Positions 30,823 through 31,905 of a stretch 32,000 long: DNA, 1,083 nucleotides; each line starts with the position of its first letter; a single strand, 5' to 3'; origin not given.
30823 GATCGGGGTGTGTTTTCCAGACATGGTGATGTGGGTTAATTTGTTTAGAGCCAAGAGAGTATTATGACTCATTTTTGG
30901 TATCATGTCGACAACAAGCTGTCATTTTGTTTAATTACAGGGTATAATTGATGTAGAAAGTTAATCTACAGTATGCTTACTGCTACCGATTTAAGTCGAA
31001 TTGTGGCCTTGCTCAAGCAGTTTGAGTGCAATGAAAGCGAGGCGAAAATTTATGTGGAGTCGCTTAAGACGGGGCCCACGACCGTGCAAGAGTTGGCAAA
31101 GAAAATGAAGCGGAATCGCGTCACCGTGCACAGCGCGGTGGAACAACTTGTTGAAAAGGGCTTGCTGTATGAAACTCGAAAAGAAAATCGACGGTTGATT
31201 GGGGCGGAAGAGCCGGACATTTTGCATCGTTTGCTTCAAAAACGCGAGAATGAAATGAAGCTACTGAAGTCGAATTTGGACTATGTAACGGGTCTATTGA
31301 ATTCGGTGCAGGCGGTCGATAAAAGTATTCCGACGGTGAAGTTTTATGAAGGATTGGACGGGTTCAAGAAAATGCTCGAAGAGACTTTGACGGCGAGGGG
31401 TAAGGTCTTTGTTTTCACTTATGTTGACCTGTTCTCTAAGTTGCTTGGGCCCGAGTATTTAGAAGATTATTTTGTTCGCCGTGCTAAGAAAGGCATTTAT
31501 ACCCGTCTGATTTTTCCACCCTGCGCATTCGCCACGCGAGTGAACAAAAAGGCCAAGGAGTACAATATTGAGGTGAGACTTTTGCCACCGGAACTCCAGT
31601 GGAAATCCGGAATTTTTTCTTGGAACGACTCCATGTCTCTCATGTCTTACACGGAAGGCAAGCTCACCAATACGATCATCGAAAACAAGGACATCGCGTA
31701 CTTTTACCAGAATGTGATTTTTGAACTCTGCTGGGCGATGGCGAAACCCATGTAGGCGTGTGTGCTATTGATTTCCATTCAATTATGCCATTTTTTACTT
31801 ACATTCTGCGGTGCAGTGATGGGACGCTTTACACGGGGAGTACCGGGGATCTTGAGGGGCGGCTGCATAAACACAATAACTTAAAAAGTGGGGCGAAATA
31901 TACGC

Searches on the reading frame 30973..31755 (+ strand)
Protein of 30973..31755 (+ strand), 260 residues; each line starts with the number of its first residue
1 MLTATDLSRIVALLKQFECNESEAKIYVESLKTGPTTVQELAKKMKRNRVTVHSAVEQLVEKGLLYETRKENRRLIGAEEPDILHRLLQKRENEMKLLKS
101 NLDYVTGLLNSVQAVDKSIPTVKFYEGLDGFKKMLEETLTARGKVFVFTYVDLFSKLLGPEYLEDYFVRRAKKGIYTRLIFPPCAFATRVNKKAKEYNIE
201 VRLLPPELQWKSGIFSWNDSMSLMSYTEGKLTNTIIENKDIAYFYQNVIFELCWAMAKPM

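Call 3: search_protein_families(library=pfam, proteins=[window:30973-31755:+], max_evalue=1)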
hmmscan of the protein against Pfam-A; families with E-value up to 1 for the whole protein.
window:30973-31755:+ (260 aa): 18 families
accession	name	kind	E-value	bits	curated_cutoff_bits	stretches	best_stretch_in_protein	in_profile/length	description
PF01978.25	TrmB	-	5.1e-09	36.3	25.6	1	14-71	1-58/68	Sugar-specific transcriptional regulator TrmB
PF01047.28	MarR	-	1.4e-05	25.3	24.6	1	33-74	15-57/59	MarR family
PF25212.1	HVO_A0114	-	9.8e-05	22.5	27.6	1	32-72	33-73/84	HVO_A0114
PF12802.13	MarR_2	-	0.00024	21.6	27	1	34-69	17-54/61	MarR family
PF08279.18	HTH_11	-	0.0015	18.8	25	1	33-63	13-43/55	HTH domain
PF13730.12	HTH_36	-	0.0089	16.2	25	1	37-65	27-55/55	Helix-turn-helix domain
PF25213.1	HVO_A0261_N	-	0.015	15.6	35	1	29-70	18-59/86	HVO_A0261 N-terminal domain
PF08784.17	RPA_C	-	0.016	16.3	22.6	1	38-69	72-103/106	Replication protein A C terminal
PF21984.2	DnaD_N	-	0.025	15.2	27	1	37-74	37-74/101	DnaD N-terminal domain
PF03965.22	Penicillinase_R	-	0.026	15.3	22.6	1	32-73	14-59/115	Penicillinase repressor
PF13551.12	HTH_29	-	0.027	15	28.1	1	37-75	14-53/64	Winged helix-turn helix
PF00392.27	GntR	-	0.027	14.6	27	1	37-65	26-54/64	Bacterial regulatory proteins, gntR family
PF13412.12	HTH_24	-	0.035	14.1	21.9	1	32-65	14-47/48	Winged helix-turn-helix DNA-binding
PF24270.1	HTH_Cmi2_C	-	0.036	14.7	27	1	24-69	74-122/125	Cmi2, C-terminal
PF09339.16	HTH_IclR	-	0.059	13.6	22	1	34-67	17-50/52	IclR helix-turn-helix domain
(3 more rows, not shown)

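Call 4: search_protein_families(library=ncbifam, proteins=[window:30973-31755:+], max_evalue=1)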
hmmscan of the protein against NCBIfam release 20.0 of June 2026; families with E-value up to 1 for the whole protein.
window:30973-31755:+ (260 aa): 16 families
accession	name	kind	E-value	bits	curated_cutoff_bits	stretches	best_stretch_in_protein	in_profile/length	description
NF053606.1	Sta1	subfamily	3.6e-07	30.2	80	1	16-73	15-72/100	Sta1 family transcriptional regulator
NF040939.2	trans_reg_lrs14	equivalog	7.4e-07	29.2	90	1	17-74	17-75/103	Lrs14 family HTH-type transcriptional regulator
TIGR01884.1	cas_HTH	subfamily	0.00029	20.3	60.2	1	9-71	130-193/202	CRISPR-associated CARF protein Csa3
TIGR02325.1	C_P_lyase_phnF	equivalog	0.0007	19.2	156.8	1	38-68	35-65/238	phosphonate metabolism transcriptional regulator PhnF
NF007486.0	PRK10079.1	equivalog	0.018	14.8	363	1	38-66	38-66/241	phosphonate metabolism transcriptional regulator PhnF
TIGR02018.2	his_ut_repres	equivalog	0.022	14.1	220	1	39-70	27-58/226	histidine utilization transcriptional repressor HutC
NF047392.1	TransRegTrmBHalo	equivalog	0.027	13.4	500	1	10-69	9-67/349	HTH-type sugar sensing transcriptional regulator TrmB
NF009432.1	PRK12791.1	equivalog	0.034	14.2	153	1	36-81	79-123/126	flagellar biosynthesis repressor FlbT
NF012025.0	PRK15481.1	equivalog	0.042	12.5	573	1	37-70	32-65/432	MocR-like B6 salvage transcription factor PtsJ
NF003210.0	PRK04172.1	equivalog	0.052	12.4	350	1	20-78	5-63/496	phenylalanine--tRNA ligase subunit alpha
TIGR02698.1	CopY_TcrY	equivalog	0.054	13.7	121.95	1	30-76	17-62/130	CopY/TcrY family copper transport repressor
NF033545.0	transpos_IS630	equivalog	0.058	12.8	100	1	32-97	9-78/299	IS630 family transposase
NF052282.1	PLP_TF_PdxR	equivalog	0.088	11.8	320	1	39-72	29-62/448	MocR-like pyridoxine biosynthesis transcription factor PdxR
NF033788.1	HTH_metalloreg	subfamily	0.1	12.4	55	1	28-81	17-71/77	metalloregulator ArsR/SmtB family transcription factor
NF053609.1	Sul12a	equivalog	0.11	12.7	150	1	34-109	18-95/103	Sul12a family chromatin-organizing protein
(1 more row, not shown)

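Call 49: search_protein_families(library=padloc, proteins=[window:30973-31755:+], max_evalue=0.1)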
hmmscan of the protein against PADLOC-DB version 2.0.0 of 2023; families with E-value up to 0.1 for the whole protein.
window:30973-31755:+ (260 aa): 15 families
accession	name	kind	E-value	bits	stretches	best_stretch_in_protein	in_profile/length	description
PDLC01268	CasR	-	4.4e-05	21.5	1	21-71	124-172/179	"CAS-I,CAS-II,CAS-III,CAS-IV,CAS-V,CAS-VI; associated_signaling"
PDLC01438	Csa3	-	5e-05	21.5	1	13-106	141-232/305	"CAS-I,CAS-II,CAS-III,CAS-IV,CAS-V,CAS-VI; associated_signaling"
PDLC01850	CARF3--CARF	-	0.00018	19.4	1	11-73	137-197/209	-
PDLC01434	CasR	-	0.00021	19.2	1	20-72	127-178/191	"CAS-I,CAS-II,CAS-III,CAS-IV,CAS-V,CAS-VI; associated_signaling"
PDLC04370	PDC-M05A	-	0.00047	18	1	32-82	27-77/194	-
PDLC01879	CARF3--CARF_TM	-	0.0008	17.1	1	22-73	157-206/222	-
PDLC01858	CARF3--CARF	-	0.0013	16.7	1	13-72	136-194/204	-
PDLC01044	Csa3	-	0.0013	16.7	1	18-68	133-180/194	Type I-A associated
PDLC01848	CARF3--CARF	-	0.0023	15.6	1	18-69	134-183/197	-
PDLC03963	SoFic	-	0.0023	15.4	1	23-73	294-347/361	-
PDLC01194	Cas11d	-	0.011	14.2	1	25-99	83-157/202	CAS-I-D; effector_SS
PDLC01857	CARF3--CARF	-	0.011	13.3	1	5-74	115-182/201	-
PDLC01849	CARF3--CARF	-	0.013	13.2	1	17-67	134-183/197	-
PDLC01852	CARF3--CARF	-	0.014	13.3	1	20-74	142-196/208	-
PDLC04368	PDC-M05A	-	0.024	12.5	1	37-83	31-77/201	-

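Call 50: search_protein_families(library=phrogs, proteins=[window:30973-31755:+], max_evalue=0.1)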
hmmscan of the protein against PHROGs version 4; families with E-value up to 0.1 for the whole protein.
window:30973-31755:+ (260 aa): 11 families
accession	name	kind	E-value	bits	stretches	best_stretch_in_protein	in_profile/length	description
phrog_1123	-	unknown function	4.5e-05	24.3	1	23-74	33-85/112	-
phrog_5978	-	unknown function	0.0001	22.5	1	15-74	293-350/364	-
phrog_11214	-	unknown function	0.00019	22.4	1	32-74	62-105/123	-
phrog_3502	-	unknown function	0.00077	20.5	1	35-77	70-113/131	-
phrog_9285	-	unknown function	0.0014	18.5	1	37-122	53-143/466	-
phrog_11046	-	transcription regulation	0.011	16.6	1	23-69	11-57/94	transcriptional regulator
phrog_186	-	DNA, RNA and nucleotide metabolism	0.011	16.4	1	35-74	62-102/308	DnaD-like helicase loader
phrog_18388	-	unknown function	0.012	16.6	1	134-158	1-25/63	-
phrog_35709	-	other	0.018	16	0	36-62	60-86/139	kinase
phrog_6336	-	unknown function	0.029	15.7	1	32-67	25-61/81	-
phrog_1456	-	DNA, RNA and nucleotide metabolism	0.051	13.6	1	37-81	47-91/365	DNA binding protein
